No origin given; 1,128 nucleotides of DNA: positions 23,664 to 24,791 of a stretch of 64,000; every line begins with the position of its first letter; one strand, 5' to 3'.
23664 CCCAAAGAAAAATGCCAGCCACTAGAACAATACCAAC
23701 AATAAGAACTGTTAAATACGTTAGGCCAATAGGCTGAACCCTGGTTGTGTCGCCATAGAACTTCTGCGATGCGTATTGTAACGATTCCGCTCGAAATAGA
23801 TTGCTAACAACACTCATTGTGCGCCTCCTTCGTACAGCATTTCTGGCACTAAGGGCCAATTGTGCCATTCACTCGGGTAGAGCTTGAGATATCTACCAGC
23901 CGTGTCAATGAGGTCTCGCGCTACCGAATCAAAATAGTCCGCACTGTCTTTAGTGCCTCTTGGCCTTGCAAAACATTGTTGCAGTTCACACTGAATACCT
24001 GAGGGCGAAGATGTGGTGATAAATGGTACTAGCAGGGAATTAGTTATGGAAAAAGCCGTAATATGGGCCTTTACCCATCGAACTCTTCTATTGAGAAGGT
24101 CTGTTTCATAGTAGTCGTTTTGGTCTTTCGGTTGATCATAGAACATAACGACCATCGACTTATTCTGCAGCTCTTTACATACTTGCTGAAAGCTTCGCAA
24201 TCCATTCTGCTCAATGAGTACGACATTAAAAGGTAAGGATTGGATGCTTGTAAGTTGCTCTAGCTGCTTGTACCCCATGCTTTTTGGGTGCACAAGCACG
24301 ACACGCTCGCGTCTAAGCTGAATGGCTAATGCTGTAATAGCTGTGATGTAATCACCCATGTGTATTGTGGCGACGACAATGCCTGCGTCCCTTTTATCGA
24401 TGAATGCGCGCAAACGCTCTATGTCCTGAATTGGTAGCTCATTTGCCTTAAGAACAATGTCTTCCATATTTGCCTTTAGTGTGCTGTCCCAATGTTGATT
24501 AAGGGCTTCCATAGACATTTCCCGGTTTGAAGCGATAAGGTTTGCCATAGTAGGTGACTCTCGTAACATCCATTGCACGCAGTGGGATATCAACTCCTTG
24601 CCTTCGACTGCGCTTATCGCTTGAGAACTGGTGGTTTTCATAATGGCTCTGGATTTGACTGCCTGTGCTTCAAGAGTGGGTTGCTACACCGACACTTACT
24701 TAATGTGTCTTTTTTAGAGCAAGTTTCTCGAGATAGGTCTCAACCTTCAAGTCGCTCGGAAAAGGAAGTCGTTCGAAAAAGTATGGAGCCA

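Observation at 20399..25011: Double-glycine peptide + LpxL-like acyltransferase + HlyD + C39-ABC operon: candidate acyl-modified bacteriocin/microcin system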

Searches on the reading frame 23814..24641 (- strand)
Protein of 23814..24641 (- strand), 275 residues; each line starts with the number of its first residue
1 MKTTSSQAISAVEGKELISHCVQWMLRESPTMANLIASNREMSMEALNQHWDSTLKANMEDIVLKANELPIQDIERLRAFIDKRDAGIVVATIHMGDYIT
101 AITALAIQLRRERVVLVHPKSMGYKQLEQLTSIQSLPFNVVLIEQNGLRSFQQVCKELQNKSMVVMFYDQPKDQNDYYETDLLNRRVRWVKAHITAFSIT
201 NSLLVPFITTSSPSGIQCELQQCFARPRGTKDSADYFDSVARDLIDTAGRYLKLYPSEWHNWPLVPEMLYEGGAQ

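Call 3: search_protein_families(library=pfam, proteins=[window:23814-24641:-], max_evalue=0.1)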
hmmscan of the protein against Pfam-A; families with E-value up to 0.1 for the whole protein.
window:23814-24641:- (275 aa): 1 family
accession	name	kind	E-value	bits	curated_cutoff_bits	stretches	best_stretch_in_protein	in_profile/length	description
PF19250.5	DUF5898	-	0.071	13.5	28.9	0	154-212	12-71/109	Family of unknown function (DUF5898)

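Call 4: search_protein_families(library=ncbifam, proteins=[window:23814-24641:-], max_evalue=0.1)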
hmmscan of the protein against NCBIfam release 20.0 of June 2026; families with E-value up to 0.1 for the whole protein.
window:23814-24641:- (275 aa): 2 families
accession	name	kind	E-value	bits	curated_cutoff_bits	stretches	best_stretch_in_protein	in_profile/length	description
NF008968.0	PRK12315.1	subfamily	0.019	13.2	510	1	25-193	398-572/582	1-deoxy-D-xylulose-5-phosphate synthase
NF009754.0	PRK13261.1-6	equivalog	0.07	12.9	171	0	105-172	47-112/169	urease accessory protein UreE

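Call 6: find_homologous_proteins(query=window:23814-24641:-, max_evalue=0.001)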
Query window:23814-24641:- (275 aa): 1 proteins with E <= 0.001 among 798 candidates.
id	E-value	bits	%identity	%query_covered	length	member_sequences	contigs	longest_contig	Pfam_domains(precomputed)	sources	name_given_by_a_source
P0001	1.3e-180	616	100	100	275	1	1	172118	-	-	-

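Call 8: search_solved_structures(query=window:23814-24641:-, max_evalue=10, show_alignments=3)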
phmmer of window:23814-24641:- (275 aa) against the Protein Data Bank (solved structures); distinct sequences matched with E-value up to 10: 2.
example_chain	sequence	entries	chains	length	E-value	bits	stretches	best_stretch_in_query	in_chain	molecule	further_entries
28ye_X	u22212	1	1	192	0.83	12.3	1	35-126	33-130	Large ribosomal subunit protein bL9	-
5hsg_A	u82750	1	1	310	1.4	11.6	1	26-104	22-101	Putative ABC transporter, nucleotide binding/ATPase protein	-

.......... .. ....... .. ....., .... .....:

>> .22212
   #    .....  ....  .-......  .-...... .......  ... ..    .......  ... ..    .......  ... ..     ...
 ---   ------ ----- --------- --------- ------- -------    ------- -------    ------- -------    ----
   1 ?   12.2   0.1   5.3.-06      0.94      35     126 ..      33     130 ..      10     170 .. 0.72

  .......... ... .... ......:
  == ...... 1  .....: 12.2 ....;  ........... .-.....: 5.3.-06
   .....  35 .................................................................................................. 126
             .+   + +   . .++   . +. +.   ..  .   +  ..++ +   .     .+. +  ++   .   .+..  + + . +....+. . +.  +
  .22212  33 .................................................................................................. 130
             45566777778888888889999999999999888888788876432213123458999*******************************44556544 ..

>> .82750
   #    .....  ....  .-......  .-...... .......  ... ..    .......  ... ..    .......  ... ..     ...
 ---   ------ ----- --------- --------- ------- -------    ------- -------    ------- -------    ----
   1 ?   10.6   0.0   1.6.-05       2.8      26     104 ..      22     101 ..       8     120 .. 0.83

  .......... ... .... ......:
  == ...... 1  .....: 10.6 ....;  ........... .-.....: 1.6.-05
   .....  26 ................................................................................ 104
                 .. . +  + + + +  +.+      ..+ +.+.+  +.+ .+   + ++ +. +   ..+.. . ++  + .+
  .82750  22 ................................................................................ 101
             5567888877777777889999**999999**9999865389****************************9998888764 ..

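Call 11: find_encoding_contigs(protein=window:23814-24641:-, flank=10000, max_places=6)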
Protein window:23814-24641:- (275 aa): no gene with exactly this product is on record in the collection.

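Call 14: search_protein_representatives(protein=window:23814-24641:-)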
Query: 275 residues. Proteins with E-value up to 0.001 (for the whole library): 68; up to 1e-10: 36; up to 1e-30: 1. The best 68 are listed.
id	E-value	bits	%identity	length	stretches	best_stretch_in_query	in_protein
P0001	4.3e-181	616.3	100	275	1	1-275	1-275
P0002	2.1e-27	112.7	29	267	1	21-269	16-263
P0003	3.9e-25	105.2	27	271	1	18-270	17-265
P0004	1.5e-24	103.3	30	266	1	18-269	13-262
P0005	3.4e-24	102.1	27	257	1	17-269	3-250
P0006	8.6e-23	97.5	29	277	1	21-269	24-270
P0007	6.6e-22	94.6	25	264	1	15-268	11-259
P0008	8.9e-22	94.2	27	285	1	18-271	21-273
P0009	1.9e-21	93.1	25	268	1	16-269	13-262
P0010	5.2e-21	91.7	27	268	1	17-272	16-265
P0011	6.7e-21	91.3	28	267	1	19-269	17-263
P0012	8.4e-21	91.0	25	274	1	26-270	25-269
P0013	2.6e-20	89.4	24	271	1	18-271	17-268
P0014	1.6e-19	86.8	27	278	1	21-269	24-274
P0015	2.2e-18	83.1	26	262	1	17-272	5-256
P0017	6.3e-18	81.6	26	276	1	16-269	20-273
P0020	4.0e-17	78.9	23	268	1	25-271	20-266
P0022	3.7e-16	75.8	26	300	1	67-269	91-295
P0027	4.5e-15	72.2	23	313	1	48-270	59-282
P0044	1.2e-08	51.1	22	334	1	73-269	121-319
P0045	1.5e-08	50.9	27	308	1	85-269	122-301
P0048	2.9e-08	49.9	20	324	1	19-270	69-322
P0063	2.4e-04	37.1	17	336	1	19-270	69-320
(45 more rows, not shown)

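Call 16: search_protein_families(library=pfam, alignment_id=A1, max_evalue=0.01)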
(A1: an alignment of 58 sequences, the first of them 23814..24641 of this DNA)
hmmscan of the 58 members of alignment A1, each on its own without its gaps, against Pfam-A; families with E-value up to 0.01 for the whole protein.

A. member 1, window:23814-24641:- (275 aa): 0 families

B. families by the number of members that match (of 58 scanned): 4 families
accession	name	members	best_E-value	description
PF03279.18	Lip_A_acyltrans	54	1.8e-18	Bacterial lipid A biosynthesis acyltransferase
PF22714.1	SNaCT8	1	0.0036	Short NACHT-associated C-Terminal domain, family 8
PF03846.20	SulA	1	0.0062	Cell division inhibitor SulA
PF12916.12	DUF3834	1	0.0089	Protein of unknown function (DUF3834)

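Call 17: search_solved_structures(query=A1, max_evalue=10, show_alignments=3)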
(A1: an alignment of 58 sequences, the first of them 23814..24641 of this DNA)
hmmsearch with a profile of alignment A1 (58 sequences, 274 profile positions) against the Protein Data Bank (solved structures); distinct sequences matched with E-value up to 10: 10.
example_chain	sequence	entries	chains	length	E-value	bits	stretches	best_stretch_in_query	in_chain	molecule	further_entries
5oce_A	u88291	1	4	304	1.3e-15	60.9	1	46-259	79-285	Phosphatidylinositol mannoside acyltransferase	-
5f2t_A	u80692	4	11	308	1.3e-15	60.9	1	46-259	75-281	Phosphatidylinositol mannoside acyltransferase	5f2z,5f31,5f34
7ojt_A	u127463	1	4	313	1.4e-15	60.8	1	46-259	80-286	Phosphatidylinositol mannoside acyltransferase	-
5knk_B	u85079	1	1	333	8.9e-05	25.4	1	35-257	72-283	Lipid A biosynthesis lauroyl acyltransferase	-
5kn7_B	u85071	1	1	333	0.00035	23.4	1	35-257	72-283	Lipid A biosynthesis lauroyl acyltransferase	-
7p6l_B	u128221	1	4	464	0.82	12.4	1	11-82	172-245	Bifunctional cytochrome P450/NADPH--P450 reductase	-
6ahr_E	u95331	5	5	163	0.85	12.3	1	84-133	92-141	Ribonuclease P/MRP protein subunit POP5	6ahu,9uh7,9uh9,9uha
6o35_A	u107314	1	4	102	3.6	10.3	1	8-77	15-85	de novo designed WSHC8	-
2l82_A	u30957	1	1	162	3.8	10.2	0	105-156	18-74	DESIGNED PROTEIN OR32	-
8rz0_A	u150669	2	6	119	8.5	9.1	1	6-85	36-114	RH5-34EM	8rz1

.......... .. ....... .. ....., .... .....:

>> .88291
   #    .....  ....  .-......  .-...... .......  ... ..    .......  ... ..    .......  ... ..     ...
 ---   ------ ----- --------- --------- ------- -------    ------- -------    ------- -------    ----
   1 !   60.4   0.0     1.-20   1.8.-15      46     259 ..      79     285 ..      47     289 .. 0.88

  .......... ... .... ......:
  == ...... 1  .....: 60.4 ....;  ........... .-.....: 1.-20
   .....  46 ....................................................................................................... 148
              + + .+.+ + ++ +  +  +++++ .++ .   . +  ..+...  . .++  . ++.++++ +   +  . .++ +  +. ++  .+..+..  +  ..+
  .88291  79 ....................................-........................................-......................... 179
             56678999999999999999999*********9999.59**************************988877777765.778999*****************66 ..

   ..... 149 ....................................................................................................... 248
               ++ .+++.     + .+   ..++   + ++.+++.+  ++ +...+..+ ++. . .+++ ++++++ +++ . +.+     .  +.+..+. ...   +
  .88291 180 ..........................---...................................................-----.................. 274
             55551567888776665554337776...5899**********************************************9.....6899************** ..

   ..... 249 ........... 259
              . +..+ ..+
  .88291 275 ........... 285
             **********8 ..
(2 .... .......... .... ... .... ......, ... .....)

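Call 21: find_homologous_proteins(query=A1, max_evalue=0.00001)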
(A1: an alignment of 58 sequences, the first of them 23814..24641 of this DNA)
Query A1 (58 sequences) (275 aa, profile of the alignment): 7 proteins with E <= 0.00001 among 7396 candidates.
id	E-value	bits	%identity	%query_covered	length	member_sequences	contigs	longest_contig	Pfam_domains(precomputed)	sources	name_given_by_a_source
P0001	4.6e-68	248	100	100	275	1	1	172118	-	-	-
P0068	6.8e-64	234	18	72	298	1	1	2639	PF03279.19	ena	-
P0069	9.3e-57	211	19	71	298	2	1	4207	PF03279.19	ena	-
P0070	1.6e-17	82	42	9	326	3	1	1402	PF03279.19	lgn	-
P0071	1.7e-17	82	42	9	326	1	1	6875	PF03279.19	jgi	-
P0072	6.3e-17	80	24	35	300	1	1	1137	PF03279.19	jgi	jgi:lauroyl/myristoyl acyltransferase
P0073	1.3e-12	66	33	19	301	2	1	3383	PF03279.19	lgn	-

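Call 22: find_related_loci(query=A2, collection=genome_contigs, flank=10000)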
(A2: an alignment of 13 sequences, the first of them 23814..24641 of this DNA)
Query A2 (275 aa) in genome_contigs; peptide patterns used: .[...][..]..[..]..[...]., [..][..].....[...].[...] (x = any residue, [..] = any of these).
64 stretches matched a pattern; 11 encode a relative of the query (tblastn E <= 1e-3); 11 distinct loci.
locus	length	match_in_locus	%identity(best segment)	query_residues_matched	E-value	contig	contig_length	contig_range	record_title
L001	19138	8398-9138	27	18-269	2e-29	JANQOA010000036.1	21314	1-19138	MAG: Pseudomonadales bacterium isolate IP29b_bin.118 k99_2246837, whole genome shotgun sequence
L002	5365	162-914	27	18-269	9e-26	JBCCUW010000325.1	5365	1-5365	MAG: Pseudomonadota bacterium isolate P01_E01_bin.23 k141_891029_length_5365_cov_10.0000, whole genome shotgun sequence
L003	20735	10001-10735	26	18-268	2e-25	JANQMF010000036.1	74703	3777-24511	MAG: Pseudomonadales bacterium isolate PL25a_bin.88 k99_5572311, whole genome shotgun sequence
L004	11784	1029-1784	24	18-269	1e-22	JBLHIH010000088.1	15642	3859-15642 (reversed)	MAG: Flavobacterium sp. isolate 3300054975_72 Ga0535640_0003889, whole genome shotgun sequence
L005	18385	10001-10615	25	67-269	2e-20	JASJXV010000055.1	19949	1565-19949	MAG: Gammaproteobacteria bacterium isolate MT_MAG1 NODE_956_length_19949_cov_11.305117, whole genome shotgun sequence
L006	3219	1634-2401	24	18-275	3e-20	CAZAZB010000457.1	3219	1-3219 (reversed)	MAG TPA_asm: uncultured Pseudomonadales bacterium isolate SRP216583_co2_46 genome assembly, contig: NODE_28958_length_32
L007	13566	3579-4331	23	25-268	8e-20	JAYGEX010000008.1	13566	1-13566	MAG: Pseudomonadales bacterium isolate OC3_3000m_MAG_210 OC3_3000m_contig_1442610, whole genome shotgun sequence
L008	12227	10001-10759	20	26-271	5e-18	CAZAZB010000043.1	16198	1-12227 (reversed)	MAG TPA_asm: uncultured Pseudomonadales bacterium isolate SRP216583_co2_46 genome assembly, contig: NODE_2706_length_161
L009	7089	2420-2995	26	80-269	7e-18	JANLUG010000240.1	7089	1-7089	MAG: Gammaproteobacteria bacterium isolate OTE_25_concoct_295_sub OTE_25_k141_1143387, whole genome shotgun sequence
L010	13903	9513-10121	25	68-268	2e-17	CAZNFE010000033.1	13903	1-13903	MAG TPA_asm: uncultured Pseudomonadales bacterium isolate binchicken_co275_193 genome assembly, contig: NODE_6362_length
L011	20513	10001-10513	21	87-262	1e-13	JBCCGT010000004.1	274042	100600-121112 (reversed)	MAG: Pseudomonadota bacterium isolate P01_B01_bin.5 k141_1655484_length_274042_cov_20.6963, whole genome shotgun sequenc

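Call 36: predict_structure(alignment_id=A1)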
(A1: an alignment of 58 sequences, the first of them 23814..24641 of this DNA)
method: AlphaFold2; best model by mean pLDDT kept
length: 275 residues; sequences in the alignment: 58
mean_pLDDT: 91.4   pTM: 0.90
mean pLDDT of the five models: 91.4, 90.2, 90.0, 89.9, 89.8
residues with pLDDT >= 90: 221; 70-90: 36; 50-70: 11; < 50: 7
segments of 3 or more residues with pLDDT < 50: 1-5
pLDDT, mean of each block of 10 residues (from residue 1): 50 90 98 98 95 92 95 98 97 96 97 94 81 92 93 97 96 78 94 94 98 96 92 88 97 98 92 57
secondary structure, 60 per line:
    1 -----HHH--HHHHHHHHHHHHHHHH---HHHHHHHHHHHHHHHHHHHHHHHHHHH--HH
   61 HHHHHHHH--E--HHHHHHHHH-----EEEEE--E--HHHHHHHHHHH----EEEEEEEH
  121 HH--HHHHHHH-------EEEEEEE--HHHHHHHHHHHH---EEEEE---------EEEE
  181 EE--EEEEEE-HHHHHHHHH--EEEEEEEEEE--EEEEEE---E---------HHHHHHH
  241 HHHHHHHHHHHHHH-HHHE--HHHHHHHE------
elements in order: H11-26 H30-56 H59-68 H74-82 E88-92 H98-108 E113-119 H125-131 E139-145 H148-159 E163-167 E177-182 E185-190 H192-200 E203-212 E215-220 H234-254 H262-268

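Call 38: fold_search(model_id=the predicted structure, library=pdb)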
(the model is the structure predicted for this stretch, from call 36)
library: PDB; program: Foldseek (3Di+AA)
matches with E <= 10: 1069; with E <= 0.001: 14
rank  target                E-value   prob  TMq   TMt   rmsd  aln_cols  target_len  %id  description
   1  5oce_A                1.4e-12  1.00  0.72  0.77   3.6       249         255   14  THE MOLECULAR MECHANISM OF SUBSTRATE RECOGNITION AND CATALYSIS OF THE MEMBRANE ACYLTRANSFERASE PatA -- Complex of PatA (released 2017-12-27)
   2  5f31                  2.4e-12  1.00  0.72  0.76   3.6       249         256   14  Crystal structure of membrane associated PatA from Mycobacterium smegmatis in complex with palmitate - P 42 21 2 space g (released 2016-03-09)
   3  5f2z_A                3.3e-12  1.00  0.73  0.80   4.0       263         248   14  Crystal structure of membrane associated PatA from Mycobacterium smegmatis in complex with palmitate - P21 space group (released 2016-03-09)
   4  5f2z_B                4.1e-12  1.00  0.72  0.77   3.6       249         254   14  Crystal structure of membrane associated PatA from Mycobacterium smegmatis in complex with palmitate - P21 space group (released 2016-03-09)
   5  5f2z_D                5.2e-12  1.00  0.72  0.76   3.6       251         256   14  Crystal structure of membrane associated PatA from Mycobacterium smegmatis in complex with palmitate - P21 space group (released 2016-03-09)
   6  5oce_B                5.9e-12  1.00  0.72  0.78   4.1       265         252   14  THE MOLECULAR MECHANISM OF SUBSTRATE RECOGNITION AND CATALYSIS OF THE MEMBRANE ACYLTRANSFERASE PatA -- Complex of PatA (released 2017-12-27)
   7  7ojt_A                6.3e-12  1.00  0.72  0.79   4.2       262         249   13  Crystal structure of unliganded PatA, a membrane associated acyltransferase from Mycobacterium smegmatis (released 2021-10-27)
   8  5f2z_C                1.1e-11  1.00  0.70  0.78   3.7       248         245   14  Crystal structure of membrane associated PatA from Mycobacterium smegmatis in complex with palmitate - P21 space group (released 2016-03-09)
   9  5f2t_A                1.3e-11  1.00  0.73  0.80   3.5       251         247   14  Crystal structure of membrane associated PatA from Mycobacterium smegmatis in complex with palmitate - C 2 space group (released 2016-03-09)
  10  5f2t_B                2.2e-11  1.00  0.72  0.75   3.5       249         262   14  Crystal structure of membrane associated PatA from Mycobacterium smegmatis in complex with palmitate - C 2 space group (released 2016-03-09)
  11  5f34_C                5.2e-11  1.00  0.71  0.77   3.6       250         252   15  Crystal structure of membrane associated PatA from Mycobacterium smegmatis in complex with S-hexadecyl Coenzyme A - P2 (released 2016-03-09)
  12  5f34_A                6.6e-11  1.00  0.71  0.77   3.6       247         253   14  Crystal structure of membrane associated PatA from Mycobacterium smegmatis in complex with S-hexadecyl Coenzyme A - P2 (released 2016-03-09)
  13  5knk                  1.4e-10  1.00  0.72  0.62   4.2       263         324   11  Lipid A secondary acyltransferase LpxM from Acinetobacter baumannii with catalytic residue substitution (E127A) (released 2016-09-28)
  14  5kn7                  3.2e-10  1.00  0.71  0.62   4.3       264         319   11  Lipid A secondary acyltransferase LpxM from Acinetobacter baumannii (released 2016-09-28)
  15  8jh1_B                4.2e-03  0.85  0.31  0.21  14.7       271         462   11  Crystal Structure of the Csm6 Y161A mutant from Thermus thermophilus HB8 in complex with cyclic-tetraadenylate (cA4) (released 2023-12-13)
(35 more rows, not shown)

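Call 39: find_related_loci(query=A2, collection=metagenome_contigs, flank=10000)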
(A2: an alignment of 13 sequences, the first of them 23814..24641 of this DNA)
Query A2 (275 aa) in metagenome_contigs; peptide patterns used: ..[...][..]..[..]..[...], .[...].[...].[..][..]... (x = any residue, [..] = any of these).
600 stretches matched a pattern (row limit reached: there are more); 2 encode a relative of the query (tblastn E <= 1e-3); 2 distinct loci.
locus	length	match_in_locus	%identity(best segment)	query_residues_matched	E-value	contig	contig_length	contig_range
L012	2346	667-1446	21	10-269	1e-23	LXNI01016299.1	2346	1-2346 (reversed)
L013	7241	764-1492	23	26-269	2e-23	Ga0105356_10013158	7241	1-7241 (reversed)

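Call 40: find_encoding_contigs(protein=P0002, flank=10000, max_places=3)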
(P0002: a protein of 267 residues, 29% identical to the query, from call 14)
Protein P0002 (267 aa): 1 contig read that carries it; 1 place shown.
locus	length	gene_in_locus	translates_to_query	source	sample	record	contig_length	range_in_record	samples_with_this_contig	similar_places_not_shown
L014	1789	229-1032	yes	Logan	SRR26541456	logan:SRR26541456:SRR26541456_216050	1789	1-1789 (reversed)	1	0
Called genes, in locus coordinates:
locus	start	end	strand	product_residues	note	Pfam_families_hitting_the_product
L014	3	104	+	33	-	?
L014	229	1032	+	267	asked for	PF03279:Lip_A_acyltrans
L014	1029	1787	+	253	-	?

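Call 41: find_encoding_contigs(protein=P0004, flank=10000, max_places=3)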
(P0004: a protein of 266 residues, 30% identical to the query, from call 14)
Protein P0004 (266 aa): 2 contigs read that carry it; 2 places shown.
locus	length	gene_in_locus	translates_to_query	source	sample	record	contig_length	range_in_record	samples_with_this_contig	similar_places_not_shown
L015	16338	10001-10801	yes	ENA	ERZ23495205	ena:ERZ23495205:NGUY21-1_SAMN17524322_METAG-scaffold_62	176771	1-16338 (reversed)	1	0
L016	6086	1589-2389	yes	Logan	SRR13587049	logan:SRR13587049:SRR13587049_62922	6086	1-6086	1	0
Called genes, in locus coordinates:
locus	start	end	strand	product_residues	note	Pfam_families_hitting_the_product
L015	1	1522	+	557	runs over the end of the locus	PF01268:FTHFS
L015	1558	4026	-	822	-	PF00890:FAD_binding_2 (weak), PF01266:DAO, PF01494:FAD_binding_3 (faint), PF07992:Pyr_redox_2 (faint), PF13450:NAD_binding_8 (faint), PF16350:FAO_M, PF01571:GCV_T, PF08669:GCV_T_C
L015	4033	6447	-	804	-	PF01266:DAO, PF13738:Pyr_redox_3 (faint), PF16350:FAO_M, PF01571:GCV_T, PF08669:GCV_T_C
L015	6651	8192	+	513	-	PF06253:MTTB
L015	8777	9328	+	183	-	PF13276:HTH_21 (faint), PF13683:rve_3 (weak)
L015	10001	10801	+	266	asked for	-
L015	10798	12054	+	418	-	PF26002:Beta-barrel_AprE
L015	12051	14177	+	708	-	PF03412:Peptidase_C39, PF00664:ABC_membrane, PF00005:ABC_tran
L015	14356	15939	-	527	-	PF02028:BCCT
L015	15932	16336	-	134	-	?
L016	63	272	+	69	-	-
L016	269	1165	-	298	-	-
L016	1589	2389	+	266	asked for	-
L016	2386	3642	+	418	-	PF26002:Beta-barrel_AprE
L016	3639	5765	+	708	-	PF03412:Peptidase_C39, PF00664:ABC_membrane, PF00005:ABC_tran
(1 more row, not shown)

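Call 42: find_encoding_contigs(protein=P0003, flank=10000, max_places=2)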
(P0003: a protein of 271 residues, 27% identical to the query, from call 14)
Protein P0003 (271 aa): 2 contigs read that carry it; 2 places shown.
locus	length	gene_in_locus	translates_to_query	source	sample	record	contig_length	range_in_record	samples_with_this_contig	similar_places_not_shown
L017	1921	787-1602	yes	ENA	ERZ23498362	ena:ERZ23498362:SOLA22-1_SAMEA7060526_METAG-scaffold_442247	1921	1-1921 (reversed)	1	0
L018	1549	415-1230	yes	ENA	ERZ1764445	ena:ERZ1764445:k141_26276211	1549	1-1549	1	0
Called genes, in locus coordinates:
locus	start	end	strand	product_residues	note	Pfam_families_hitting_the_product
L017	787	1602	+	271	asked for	PF03279:Lip_A_acyltrans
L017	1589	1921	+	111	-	?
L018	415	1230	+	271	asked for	PF03279:Lip_A_acyltrans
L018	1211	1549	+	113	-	?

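Call 43: find_encoding_contigs(protein=P0006, flank=10000, max_places=2)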
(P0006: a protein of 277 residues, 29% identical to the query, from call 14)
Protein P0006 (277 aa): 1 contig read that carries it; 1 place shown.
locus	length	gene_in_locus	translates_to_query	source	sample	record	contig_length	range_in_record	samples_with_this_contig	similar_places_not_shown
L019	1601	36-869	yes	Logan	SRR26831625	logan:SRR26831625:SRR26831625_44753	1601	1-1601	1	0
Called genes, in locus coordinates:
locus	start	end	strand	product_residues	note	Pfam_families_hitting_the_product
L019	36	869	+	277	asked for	PF03279:Lip_A_acyltrans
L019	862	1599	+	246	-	?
